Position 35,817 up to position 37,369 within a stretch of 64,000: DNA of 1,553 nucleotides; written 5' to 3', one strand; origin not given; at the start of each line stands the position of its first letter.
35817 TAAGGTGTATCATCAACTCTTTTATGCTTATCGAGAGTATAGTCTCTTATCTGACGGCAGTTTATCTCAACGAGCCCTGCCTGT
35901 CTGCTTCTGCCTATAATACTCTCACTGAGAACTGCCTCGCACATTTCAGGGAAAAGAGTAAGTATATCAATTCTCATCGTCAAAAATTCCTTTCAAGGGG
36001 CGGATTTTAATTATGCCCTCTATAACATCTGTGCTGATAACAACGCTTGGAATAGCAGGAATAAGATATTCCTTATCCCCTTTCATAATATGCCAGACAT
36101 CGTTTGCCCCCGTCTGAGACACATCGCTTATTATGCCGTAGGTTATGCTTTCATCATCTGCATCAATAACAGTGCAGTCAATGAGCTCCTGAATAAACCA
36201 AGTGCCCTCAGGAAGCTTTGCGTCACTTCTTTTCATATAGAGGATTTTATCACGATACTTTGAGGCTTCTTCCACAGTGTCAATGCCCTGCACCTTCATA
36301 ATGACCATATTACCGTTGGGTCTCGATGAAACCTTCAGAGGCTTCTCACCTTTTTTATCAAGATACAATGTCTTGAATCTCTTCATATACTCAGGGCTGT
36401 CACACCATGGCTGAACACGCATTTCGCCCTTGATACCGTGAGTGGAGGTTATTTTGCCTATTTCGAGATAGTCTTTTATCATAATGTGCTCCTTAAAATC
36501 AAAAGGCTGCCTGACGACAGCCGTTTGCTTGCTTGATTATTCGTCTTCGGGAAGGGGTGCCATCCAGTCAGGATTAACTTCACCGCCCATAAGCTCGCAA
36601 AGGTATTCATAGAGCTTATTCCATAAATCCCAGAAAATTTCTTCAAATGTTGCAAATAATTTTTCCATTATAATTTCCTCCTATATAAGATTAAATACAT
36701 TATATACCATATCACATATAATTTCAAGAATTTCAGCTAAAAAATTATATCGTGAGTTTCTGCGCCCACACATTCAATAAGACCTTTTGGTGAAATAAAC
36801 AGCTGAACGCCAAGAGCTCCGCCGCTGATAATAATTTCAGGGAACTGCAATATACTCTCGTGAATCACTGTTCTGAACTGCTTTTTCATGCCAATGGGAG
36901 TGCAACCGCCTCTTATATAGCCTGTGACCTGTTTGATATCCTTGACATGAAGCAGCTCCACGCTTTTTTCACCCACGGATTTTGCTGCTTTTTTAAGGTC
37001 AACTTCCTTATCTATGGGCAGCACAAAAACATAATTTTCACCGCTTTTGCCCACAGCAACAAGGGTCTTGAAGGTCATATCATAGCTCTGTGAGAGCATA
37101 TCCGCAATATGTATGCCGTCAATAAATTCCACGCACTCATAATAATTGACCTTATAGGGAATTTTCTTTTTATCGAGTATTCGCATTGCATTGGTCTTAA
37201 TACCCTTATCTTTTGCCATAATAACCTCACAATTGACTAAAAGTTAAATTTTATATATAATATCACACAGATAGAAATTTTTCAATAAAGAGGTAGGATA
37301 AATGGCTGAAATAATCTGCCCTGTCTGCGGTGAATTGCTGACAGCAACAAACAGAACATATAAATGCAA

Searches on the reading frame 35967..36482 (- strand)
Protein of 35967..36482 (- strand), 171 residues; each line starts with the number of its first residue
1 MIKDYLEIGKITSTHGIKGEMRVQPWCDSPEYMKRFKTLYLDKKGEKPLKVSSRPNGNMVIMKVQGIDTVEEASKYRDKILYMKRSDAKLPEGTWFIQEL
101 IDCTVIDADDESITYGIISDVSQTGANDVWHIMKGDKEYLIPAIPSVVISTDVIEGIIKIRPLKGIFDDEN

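Call 72: search_protein_families(library=pfam, proteins=[P0117, P0123, P0127, P0088, P0120, P0126], max_evalue=0.01)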
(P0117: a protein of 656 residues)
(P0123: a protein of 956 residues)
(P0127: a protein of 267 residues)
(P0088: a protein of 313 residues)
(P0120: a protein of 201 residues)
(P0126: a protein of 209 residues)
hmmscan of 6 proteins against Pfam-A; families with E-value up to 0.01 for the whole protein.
P0117 (656 aa): 1 family
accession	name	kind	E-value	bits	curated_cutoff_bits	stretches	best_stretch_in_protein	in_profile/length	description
PF13306.12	LRR_5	-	2.9e-24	85.8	27.7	1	205-306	22-121/127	BspA type Leucine rich repeat region (6 copies)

P0123 (956 aa): 1 family
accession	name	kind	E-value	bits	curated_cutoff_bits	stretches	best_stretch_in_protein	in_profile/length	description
PF13306.12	LRR_5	-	9.1e-48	161.8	27.7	5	398-491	10-100/127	BspA type Leucine rich repeat region (6 copies)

P0127 (267 aa): 1 family
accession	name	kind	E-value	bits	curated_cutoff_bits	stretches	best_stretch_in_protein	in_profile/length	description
PF12708.12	Pect-lyase_RHGA_epim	-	2e-11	44.6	27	1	31-83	2-59/213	Rhamnogalacturonase A/epimerase, pectate lyase-like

P0088 (313 aa): 0 families

P0120 (201 aa): 0 families

P0126 (209 aa): 0 families

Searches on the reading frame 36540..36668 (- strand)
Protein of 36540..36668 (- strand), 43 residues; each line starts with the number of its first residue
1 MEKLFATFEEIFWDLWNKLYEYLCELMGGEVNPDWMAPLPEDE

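Call 5: search_protein_families(library=ncbifam, proteins=[window:36540-36668:-], max_evalue=10)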
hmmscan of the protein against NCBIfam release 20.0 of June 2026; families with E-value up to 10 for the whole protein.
seq(43 aa): 0 families

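Call 6: search_protein_families(library=pfam, proteins=[window:36540-36668:-], max_evalue=10)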
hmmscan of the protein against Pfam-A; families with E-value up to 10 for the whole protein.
seq(43 aa): 0 families

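Call 11: find_homologous_proteins(query=window:36540-36668:-, max_evalue=10)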
Query seq(43 aa) (43 aa): 3 proteins with E <= 10 among 3 candidates.
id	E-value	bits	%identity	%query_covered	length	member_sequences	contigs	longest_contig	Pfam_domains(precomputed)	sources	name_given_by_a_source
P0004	2.5e-20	89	91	100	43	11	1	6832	-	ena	-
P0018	2.2e-17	79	83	98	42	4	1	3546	-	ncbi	-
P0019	7.2e-14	68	73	95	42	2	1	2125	-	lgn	-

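Call 17: find_homologous_proteins(query=A3, max_evalue=10)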
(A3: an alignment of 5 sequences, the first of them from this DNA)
Query A3 (5 sequences) (43 aa, profile of the alignment): 24 proteins with E <= 10 among 32 candidates.
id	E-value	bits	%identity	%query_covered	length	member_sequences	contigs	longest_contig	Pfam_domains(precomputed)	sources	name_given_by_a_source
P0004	1.6e-21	94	91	100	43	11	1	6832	-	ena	-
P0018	1.6e-21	94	83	98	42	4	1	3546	-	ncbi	-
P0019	2.1e-20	91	73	95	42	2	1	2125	-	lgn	-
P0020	3.8e-19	86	72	100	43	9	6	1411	-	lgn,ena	-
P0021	2.2e-17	81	76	95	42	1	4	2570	-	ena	-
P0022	7.6e-17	79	67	100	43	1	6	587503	-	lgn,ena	-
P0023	3.2e-16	77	71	72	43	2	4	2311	-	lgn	-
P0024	2.2e-15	74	65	100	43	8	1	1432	-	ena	-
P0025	6.5e-15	73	63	100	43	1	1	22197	-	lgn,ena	-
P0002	7.4e-8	50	33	70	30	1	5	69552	-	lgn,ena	-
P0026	9.3e-7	47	40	70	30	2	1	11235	-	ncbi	-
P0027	1.2e-6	46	56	84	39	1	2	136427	-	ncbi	-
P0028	4.1e-6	45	43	58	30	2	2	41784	-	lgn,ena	-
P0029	7.8e-5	41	30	70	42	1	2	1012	-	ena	-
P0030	1.9e-4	39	52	49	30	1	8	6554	-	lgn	-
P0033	1.6e-3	36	46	84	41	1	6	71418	-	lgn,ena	-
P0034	4.9e-3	35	39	53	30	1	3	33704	-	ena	-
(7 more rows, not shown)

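Call 20: find_encoding_contigs(protein=P0028, flank=6000, max_places=4)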
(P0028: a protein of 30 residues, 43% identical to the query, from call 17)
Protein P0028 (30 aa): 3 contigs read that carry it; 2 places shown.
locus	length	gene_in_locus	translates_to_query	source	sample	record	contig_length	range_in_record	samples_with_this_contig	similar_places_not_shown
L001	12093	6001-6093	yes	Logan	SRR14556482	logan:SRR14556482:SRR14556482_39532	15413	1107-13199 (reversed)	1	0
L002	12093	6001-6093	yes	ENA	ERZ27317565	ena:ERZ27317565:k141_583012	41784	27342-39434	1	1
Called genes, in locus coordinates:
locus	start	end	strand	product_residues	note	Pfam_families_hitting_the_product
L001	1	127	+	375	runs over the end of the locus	PF01734:Patatin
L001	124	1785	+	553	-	PF02310:B12-binding, PF04055:Radical_SAM, PF13311:DUF4080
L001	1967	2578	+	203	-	PF07670:Gate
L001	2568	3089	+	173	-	PF07670:Gate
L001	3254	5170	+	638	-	PF08239:SH3_3, PF21910:GH85_C (faint), PF02368:Big_2, PF00041:fn3 (weak), PF25833:Fn3_SaeA_3rd (faint), PF00041:fn3 (weak)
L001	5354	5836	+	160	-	-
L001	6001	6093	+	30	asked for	-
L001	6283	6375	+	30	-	-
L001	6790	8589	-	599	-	-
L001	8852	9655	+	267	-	PF13472:Lipase_GDSL_2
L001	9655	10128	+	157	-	PF14270:DUF4358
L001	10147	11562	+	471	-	PF03062:MBOAT, PF13813:MBOAT_2 (weak)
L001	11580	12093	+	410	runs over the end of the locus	PF16822:ALGX, PF14286:DHHW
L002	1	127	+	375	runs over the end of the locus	PF01734:Patatin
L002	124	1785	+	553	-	PF02310:B12-binding, PF04055:Radical_SAM, PF13311:DUF4080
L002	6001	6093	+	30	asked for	-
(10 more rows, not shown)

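Call 21: find_encoding_contigs(protein=P0034, flank=6000, max_places=4)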
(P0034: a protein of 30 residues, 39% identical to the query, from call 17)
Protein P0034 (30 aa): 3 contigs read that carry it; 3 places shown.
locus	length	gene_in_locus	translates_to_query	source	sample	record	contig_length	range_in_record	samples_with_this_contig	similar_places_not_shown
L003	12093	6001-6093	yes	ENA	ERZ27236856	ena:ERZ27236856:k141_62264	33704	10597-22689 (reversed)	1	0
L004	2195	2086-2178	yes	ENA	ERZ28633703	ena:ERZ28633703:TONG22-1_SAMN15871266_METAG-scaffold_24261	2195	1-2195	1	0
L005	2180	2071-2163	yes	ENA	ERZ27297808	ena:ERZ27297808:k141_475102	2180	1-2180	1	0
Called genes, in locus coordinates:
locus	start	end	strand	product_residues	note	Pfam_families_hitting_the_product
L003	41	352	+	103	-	PF00829:Ribosomal_L21p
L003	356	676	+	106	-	PF04327:Peptidase_Prp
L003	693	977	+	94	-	PF01016:Ribosomal_L27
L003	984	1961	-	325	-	PF02690:Na_Pi_cotrans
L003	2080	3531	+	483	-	PF02838:Glyco_hydro_20b, PF00728:Glyco_hydro_20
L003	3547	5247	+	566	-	PF24316:Tli3 (faint), PF13859:BNR_3 (faint), PF02012:BNR (faint), PF13088:BNR_2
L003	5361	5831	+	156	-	-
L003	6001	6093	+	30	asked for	-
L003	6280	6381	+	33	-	-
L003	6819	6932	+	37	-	-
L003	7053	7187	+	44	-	-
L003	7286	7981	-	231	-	PF00149:Metallophos (weak)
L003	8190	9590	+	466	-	PF00768:Peptidase_S11, PF07943:PBP5_C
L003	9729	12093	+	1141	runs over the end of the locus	PF00657:Lipase_GDSL, PF13472:Lipase_GDSL_2 (weak), PF02368:Big_2, PF26918:Ig_Eae (weak), PF02368:Big_2, PF26918:Ig_Eae, PF02368:Big_2, PF02368:Big_2, +2 more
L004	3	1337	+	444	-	?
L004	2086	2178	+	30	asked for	-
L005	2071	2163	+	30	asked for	-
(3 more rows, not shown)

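Call 34: find_encoding_contigs(protein=P0022, flank=4000, max_places=1)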
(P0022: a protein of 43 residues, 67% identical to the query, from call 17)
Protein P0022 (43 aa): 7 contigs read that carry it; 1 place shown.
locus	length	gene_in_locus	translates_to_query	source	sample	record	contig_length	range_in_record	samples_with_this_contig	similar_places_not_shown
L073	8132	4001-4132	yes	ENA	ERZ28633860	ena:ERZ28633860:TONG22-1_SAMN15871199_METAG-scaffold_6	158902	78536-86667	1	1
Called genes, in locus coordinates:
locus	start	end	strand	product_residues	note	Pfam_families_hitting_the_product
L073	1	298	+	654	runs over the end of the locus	-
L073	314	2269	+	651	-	-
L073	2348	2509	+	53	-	PF07561:DUF1540 (weak)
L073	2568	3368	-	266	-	PF21302:Zn_ribbon_RlmA, PF08241:Methyltransf_11 (weak), PF13649:Methyltransf_25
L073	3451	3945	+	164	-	PF04073:tRNA_edit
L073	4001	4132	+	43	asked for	-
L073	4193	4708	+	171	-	PF01782:RimM, PF05239:PRC (weak), PF24986:PRC_RimM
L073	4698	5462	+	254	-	PF01746:tRNA_m1G_MT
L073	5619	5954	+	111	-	PF00381:PTS-HPr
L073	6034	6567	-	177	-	-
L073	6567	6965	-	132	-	PF14478:DUF4430 (weak)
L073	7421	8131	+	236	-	PF00596:Aldolase_II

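Call 35: find_encoding_contigs(protein=P0033, flank=4000, max_places=1)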
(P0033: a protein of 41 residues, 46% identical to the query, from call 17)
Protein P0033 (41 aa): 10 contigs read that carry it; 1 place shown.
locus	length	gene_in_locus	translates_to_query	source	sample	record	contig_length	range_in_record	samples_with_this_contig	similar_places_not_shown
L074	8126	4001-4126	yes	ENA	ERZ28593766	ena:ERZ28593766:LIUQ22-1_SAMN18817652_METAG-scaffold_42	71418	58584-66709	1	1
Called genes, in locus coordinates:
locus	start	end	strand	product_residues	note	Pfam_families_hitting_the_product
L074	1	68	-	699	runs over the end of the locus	PF16875:Glyco_hydro_36N, PF02065:Melibiase, PF02638:GHL10 (weak), PF16874:Glyco_hydro_36C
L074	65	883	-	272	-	PF21302:Zn_ribbon_RlmA, PF13847:Methyltransf_31 (weak), PF08241:Methyltransf_11, PF13649:Methyltransf_25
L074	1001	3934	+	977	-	PF00932:LTD, PF13287:Fn3_assoc, PF13290:CHB_HEX_C_1, PF08757:CotH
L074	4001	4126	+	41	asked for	-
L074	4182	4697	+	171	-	PF01782:RimM, PF05239:PRC (weak), PF24986:PRC_RimM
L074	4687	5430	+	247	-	PF01746:tRNA_m1G_MT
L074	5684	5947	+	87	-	PF00381:PTS-HPr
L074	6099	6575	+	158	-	-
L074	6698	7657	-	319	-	PF00389:2-Hacid_dh, PF02826:2-Hacid_dh_C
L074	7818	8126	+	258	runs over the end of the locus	-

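Call 36: find_encoding_contigs(protein=P0027, flank=4000, max_places=1)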
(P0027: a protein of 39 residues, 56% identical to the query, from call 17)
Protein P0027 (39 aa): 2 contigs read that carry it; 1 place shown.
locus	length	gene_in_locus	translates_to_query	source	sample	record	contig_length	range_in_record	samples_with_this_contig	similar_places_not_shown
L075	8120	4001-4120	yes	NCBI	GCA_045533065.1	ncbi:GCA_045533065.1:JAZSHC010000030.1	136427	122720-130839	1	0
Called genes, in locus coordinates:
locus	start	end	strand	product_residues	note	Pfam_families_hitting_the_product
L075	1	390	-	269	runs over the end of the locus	PF21302:Zn_ribbon_RlmA, PF13847:Methyltransf_31 (weak), PF08241:Methyltransf_11, PF13649:Methyltransf_25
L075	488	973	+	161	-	PF04073:tRNA_edit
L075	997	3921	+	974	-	PF00932:LTD, PF26342:TP_1001_2nd (faint), PF00932:LTD, PF13287:Fn3_assoc, PF13290:CHB_HEX_C_1, PF08757:CotH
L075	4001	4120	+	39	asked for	-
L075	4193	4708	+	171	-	PF01782:RimM, PF24986:PRC_RimM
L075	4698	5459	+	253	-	PF01746:tRNA_m1G_MT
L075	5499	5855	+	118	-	PF05635:23S_rRNA_IVP, PF22296:bAvd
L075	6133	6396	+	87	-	PF00381:PTS-HPr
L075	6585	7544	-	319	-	PF00389:2-Hacid_dh, PF02826:2-Hacid_dh_C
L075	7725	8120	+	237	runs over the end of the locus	PF09335:VTT_dom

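Call 70: search_protein_families(library=padloc, proteins=[window:36540-36668:-], max_evalue=1)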
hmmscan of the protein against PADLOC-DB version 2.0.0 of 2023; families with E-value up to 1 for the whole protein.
seq(43 aa): 0 families

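Call 71: search_protein_families(library=phrogs, proteins=[window:36540-36668:-], max_evalue=1)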
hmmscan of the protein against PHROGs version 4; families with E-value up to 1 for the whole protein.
seq(43 aa): 1 family
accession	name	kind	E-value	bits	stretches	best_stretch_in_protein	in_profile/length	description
phrog_728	-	unknown function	0.18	12.7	0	1-14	11-24/49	-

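Call 72: search_protein_families(library=pfam, proteins=[P0117, P0123, P0127, P0088, P0120, P0126], max_evalue=0.01)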
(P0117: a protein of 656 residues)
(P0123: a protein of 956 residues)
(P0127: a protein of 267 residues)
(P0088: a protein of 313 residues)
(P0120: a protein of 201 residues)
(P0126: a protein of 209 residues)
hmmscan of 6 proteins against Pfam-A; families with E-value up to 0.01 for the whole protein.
P0117 (656 aa): 1 family
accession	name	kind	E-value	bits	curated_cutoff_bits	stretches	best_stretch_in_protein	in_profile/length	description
PF13306.12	LRR_5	-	2.9e-24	85.8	27.7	1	205-306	22-121/127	BspA type Leucine rich repeat region (6 copies)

P0123 (956 aa): 1 family
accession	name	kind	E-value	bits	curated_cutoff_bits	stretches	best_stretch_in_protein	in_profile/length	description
PF13306.12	LRR_5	-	9.1e-48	161.8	27.7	5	398-491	10-100/127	BspA type Leucine rich repeat region (6 copies)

P0127 (267 aa): 1 family
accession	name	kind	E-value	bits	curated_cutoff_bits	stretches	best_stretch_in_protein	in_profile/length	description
PF12708.12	Pect-lyase_RHGA_epim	-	2e-11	44.6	27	1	31-83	2-59/213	Rhamnogalacturonase A/epimerase, pectate lyase-like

P0088 (313 aa): 0 families

P0120 (201 aa): 0 families

P0126 (209 aa): 0 families

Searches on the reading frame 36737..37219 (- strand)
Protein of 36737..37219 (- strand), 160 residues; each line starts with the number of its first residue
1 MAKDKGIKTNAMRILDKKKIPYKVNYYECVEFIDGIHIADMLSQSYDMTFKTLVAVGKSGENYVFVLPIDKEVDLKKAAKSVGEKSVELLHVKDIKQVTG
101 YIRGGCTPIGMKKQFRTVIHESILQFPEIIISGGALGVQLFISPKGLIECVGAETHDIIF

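Call 37: search_protein_families(library=pfam, proteins=[window:36737-37219:-], max_evalue=0.001)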
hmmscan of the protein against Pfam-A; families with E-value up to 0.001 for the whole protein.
window:36737-37219:- (160 aa): 1 family
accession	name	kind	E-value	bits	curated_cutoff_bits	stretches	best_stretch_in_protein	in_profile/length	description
PF04073.20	tRNA_edit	-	8.1e-23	81.3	25.5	1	39-149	11-122/123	Aminoacyl-tRNA editing domain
